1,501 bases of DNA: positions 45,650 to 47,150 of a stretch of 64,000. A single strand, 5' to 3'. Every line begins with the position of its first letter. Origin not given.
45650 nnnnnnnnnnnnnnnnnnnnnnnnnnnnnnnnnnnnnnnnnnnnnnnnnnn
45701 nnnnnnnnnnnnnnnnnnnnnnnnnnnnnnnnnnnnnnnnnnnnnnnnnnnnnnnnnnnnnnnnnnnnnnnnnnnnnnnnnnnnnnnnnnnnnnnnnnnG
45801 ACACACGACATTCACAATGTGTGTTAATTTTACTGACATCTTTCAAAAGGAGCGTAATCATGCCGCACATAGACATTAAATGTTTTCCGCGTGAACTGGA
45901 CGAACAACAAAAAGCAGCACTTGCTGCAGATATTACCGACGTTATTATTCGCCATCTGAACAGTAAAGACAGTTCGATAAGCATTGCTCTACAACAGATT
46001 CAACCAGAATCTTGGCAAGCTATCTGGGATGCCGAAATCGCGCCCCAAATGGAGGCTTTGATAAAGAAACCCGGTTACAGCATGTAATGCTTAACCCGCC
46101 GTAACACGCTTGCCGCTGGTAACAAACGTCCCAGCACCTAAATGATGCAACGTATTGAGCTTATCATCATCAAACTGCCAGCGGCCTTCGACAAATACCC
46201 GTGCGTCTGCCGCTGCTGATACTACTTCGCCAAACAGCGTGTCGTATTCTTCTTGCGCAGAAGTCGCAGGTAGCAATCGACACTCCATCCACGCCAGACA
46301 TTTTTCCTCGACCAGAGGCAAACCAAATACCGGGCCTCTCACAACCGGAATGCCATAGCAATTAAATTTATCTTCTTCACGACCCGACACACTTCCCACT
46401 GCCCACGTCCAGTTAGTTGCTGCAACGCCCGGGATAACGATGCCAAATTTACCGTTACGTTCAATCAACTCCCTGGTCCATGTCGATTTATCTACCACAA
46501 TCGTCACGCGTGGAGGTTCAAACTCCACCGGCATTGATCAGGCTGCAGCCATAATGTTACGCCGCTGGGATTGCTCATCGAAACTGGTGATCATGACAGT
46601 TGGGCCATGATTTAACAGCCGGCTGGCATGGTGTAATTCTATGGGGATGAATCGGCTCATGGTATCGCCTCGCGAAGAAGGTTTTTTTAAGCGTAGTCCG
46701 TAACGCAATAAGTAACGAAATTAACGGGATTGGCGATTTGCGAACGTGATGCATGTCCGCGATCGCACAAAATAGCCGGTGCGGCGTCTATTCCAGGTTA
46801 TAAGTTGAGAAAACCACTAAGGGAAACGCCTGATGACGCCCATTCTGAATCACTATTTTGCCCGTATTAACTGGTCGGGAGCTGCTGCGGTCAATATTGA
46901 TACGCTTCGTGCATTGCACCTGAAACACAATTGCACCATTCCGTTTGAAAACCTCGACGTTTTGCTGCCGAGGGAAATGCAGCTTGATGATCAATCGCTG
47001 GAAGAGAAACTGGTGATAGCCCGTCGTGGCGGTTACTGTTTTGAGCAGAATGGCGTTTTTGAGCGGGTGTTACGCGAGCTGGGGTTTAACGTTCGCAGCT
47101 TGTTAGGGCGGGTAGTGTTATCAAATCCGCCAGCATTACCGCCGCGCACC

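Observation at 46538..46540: yddH carries a premature in-frame TGA at codon 41, at the conserved flavin-reductase Trp position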

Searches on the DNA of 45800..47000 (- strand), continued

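Call 60: get_annotated_region(hit=H178, flank=2500)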
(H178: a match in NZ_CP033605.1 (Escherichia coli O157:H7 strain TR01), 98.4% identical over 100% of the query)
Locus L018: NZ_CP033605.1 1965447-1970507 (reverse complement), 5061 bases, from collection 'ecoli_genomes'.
description: Escherichia coli O157:H7 strain TR01 chromosome, complete genome
organism: Escherichia coli O157:H7 strain TR01 (NCBI taxid 83334)
replicon: chromosome; assembly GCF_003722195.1
host: -; source: Cattle carcass; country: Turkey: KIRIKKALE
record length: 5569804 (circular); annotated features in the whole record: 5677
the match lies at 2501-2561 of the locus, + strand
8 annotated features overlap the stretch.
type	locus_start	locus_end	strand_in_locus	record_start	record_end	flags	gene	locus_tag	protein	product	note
CDS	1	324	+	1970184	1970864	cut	narI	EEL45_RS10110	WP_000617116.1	respiratory nitrate reductase subunit gamma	-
CDS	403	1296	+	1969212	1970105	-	yddE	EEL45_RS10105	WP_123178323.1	PhzF family isomerase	-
CDS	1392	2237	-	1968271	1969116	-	nhoA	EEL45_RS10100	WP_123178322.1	N-hydroxyarylamine O-acetyltransferase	-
CDS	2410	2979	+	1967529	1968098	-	yddH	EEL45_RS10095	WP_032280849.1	flavin reductase family protein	-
CDS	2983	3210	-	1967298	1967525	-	pptA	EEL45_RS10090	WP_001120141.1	tautomerase PptA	-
CDS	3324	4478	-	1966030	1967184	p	ydcC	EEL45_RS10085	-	ISAs1 family transposase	internal stop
CDS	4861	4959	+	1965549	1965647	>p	-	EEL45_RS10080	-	IS1 family transposase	incomplete; partial in the middle of a contig; missing N-terminus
CDS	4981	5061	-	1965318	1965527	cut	-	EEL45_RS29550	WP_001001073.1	hypothetical protein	-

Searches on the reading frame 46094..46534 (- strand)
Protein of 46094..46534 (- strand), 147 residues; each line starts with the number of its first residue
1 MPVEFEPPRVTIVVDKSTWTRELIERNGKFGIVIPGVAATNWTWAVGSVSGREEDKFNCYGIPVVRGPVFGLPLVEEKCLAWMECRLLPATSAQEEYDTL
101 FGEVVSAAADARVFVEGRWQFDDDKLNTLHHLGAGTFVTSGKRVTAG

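Call 52: list_cluster_members(proteins=[window:46094-46534:-])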
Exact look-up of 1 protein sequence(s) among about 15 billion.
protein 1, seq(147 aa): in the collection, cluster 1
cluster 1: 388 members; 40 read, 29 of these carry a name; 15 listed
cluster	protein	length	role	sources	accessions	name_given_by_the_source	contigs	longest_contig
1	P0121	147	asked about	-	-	flavin reductase family protein [Escherichia coli] | Flavin reductase like domain-containing protein n=10 Tax=Enterobacteriaceae TaxID=543 ...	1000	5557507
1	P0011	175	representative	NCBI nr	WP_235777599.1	flavin reductase family protein [Escherichia coli]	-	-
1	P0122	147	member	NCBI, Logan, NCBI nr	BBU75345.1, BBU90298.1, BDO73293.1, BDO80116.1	flavin reductase like-protein [Escherichia coli] | flavin reductase-like protein [Escherichia coli]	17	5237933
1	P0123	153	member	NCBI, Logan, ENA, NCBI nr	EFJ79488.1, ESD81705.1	hypothetical protein HMPREF9534_04515 [Escherichia coli MS 69-1]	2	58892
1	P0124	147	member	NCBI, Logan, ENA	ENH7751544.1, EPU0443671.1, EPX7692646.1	flavin reductase family protein [Escherichia coli]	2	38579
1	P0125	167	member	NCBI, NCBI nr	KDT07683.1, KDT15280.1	flavin reductase like domain protein [Escherichia coli 2-011-08_S4_C3] | flavin reductase like domain protein [Escherichia coli 2-011-08_S4_C1]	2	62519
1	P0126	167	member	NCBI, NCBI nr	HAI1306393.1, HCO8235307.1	TPA: flavin reductase family protein [Escherichia fergusonii] | flavin reductase family protein [Escherichia fergusonii]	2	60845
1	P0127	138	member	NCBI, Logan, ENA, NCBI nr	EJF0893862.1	flavin reductase family protein [Escherichia coli]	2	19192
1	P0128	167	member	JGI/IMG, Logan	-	flavin reductase (DIM6/NTAB) family NADH-FMN oxidoreductase RutF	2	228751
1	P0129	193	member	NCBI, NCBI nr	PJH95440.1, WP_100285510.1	flavin reductase family protein [Escherichia coli]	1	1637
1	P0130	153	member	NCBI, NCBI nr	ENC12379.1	flavin reductase like domain protein [Escherichia coli P0299438.5]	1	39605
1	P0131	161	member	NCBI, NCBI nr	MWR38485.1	hypothetical protein GP975_10455, partial [Escherichia coli] | hypothetical protein [Escherichia coli]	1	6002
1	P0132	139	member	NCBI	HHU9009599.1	TPA: flavin reductase family protein, partial [Escherichia coli]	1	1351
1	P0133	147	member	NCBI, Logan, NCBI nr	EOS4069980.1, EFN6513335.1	flavin reductase family protein [Escherichia coli]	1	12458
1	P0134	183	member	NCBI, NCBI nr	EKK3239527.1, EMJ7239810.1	flavin reductase family protein, partial [Escherichia coli] | flavin reductase family protein [Escherichia coli]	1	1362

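Call 55: find_encoding_contigs(protein=P0122, flank=1500, max_places=3)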
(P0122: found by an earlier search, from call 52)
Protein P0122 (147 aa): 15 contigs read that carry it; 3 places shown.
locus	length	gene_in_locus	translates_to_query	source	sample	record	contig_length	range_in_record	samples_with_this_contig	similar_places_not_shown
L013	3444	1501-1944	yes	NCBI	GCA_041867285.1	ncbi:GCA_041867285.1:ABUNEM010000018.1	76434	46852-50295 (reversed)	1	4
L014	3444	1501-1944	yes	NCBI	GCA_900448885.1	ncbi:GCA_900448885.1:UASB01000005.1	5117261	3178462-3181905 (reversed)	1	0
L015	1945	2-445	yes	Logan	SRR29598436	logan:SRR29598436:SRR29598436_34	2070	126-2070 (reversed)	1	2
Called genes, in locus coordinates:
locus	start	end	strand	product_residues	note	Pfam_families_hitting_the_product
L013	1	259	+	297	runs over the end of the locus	PF02567:PhzC-PhzF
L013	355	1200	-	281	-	PF00797:Acetyltransf_2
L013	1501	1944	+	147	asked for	PF01613:Flavin_Reduct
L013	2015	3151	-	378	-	PF13808:DDE_Tnp_1_assoc, PF01609:DDE_Tnp_1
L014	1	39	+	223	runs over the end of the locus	PF02567:PhzC-PhzF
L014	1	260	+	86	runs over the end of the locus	PF02567:PhzC-PhzF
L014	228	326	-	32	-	-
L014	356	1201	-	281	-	PF00797:Acetyltransf_2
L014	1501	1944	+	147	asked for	PF01613:Flavin_Reduct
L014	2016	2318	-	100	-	PF01609:DDE_Tnp_1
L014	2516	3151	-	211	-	PF13808:DDE_Tnp_1_assoc, PF01609:DDE_Tnp_1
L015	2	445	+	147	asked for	PF01613:Flavin_Reduct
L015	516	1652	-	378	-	PF13808:DDE_Tnp_1_assoc, PF01609:DDE_Tnp_1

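Call 56: find_encoding_contigs(protein=P0124, flank=1500, max_places=2)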
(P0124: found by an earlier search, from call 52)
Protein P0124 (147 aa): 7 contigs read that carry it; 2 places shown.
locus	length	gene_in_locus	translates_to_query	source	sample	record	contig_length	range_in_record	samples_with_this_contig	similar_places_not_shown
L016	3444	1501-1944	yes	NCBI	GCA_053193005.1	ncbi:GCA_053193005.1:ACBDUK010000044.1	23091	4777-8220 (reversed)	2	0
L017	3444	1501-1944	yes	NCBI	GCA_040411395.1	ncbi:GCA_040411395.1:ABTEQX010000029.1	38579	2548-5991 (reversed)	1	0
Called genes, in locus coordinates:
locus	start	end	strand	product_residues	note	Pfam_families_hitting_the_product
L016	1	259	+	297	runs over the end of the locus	PF02567:PhzC-PhzF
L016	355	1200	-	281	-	PF00797:Acetyltransf_2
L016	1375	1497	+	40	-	-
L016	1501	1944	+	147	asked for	PF01613:Flavin_Reduct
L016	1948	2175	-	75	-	PF01361:Tautomerase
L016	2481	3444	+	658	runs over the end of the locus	PF00753:Lactamase_B, PF14863:Alkyl_sulf_dimr, PF14864:Alkyl_sulf_C, PF02036:SCP2 (weak)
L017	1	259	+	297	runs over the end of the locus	PF02567:PhzC-PhzF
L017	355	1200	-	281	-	PF00797:Acetyltransf_2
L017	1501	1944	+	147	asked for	PF01613:Flavin_Reduct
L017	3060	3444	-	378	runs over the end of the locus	PF13808:DDE_Tnp_1_assoc, PF01609:DDE_Tnp_1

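Call 77: search_protein_families(proteins=[window:46094-46534:-], library=ncbifam)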
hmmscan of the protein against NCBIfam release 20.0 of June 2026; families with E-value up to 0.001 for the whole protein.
seq(147 aa): 1 family
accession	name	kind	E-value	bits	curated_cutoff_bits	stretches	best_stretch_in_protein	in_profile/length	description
NF045630.1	monooxsub_HsaB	equivalog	0.00044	20.1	230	1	5-105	46-138/186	3-hydroxy-9,10-secoandrosta-1,3,5(10)-triene-9,17-dione monooxygenase reductase subunit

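Call 80: profile_search(protein=window:46094-46534:-)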
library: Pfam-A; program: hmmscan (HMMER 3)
A. the first sequence (147 residues): domains with independent E <= 10: 2; with E <= 0.001: 1
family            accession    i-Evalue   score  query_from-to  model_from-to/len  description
Flavin_Reduct     PF01613.24    4.8e-16    59.7       1-111        28-135/153  Flavin reductase like domain
Fimbrial_K88      PF02432.21        0.3    10.9      13-49         15-54/270  Fimbrial, major and minor subunit
